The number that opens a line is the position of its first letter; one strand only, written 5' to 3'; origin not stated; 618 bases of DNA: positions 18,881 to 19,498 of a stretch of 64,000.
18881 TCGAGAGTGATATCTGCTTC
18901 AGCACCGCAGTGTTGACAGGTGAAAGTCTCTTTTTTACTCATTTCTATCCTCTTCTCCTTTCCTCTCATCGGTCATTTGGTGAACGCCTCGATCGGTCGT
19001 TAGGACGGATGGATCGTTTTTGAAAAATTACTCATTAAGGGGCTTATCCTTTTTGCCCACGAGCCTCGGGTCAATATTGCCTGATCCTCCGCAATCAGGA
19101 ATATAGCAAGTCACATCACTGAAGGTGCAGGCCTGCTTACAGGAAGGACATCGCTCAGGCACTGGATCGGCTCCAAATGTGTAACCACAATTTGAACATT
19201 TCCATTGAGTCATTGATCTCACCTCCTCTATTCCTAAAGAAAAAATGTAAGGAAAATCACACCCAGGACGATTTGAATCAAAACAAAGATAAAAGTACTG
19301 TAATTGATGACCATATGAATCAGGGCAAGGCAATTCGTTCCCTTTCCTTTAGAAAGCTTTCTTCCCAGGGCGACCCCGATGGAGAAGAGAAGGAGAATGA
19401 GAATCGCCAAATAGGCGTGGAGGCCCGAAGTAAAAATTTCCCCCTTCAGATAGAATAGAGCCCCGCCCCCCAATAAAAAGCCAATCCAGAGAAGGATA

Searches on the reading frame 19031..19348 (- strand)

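Call 39: search_protein_families(library=pfam, proteins=[window:19031-19348:-], max_evalue=0.001)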
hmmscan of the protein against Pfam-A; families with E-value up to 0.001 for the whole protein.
window:19031-19348:- (106 aa): 1 family
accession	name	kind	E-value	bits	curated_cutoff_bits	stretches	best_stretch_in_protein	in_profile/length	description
PF21349.2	RUBY_RBDX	-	1.6e-08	34.3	26.5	1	49-73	1-25/30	Rubrerythrin, rubredoxin-like domain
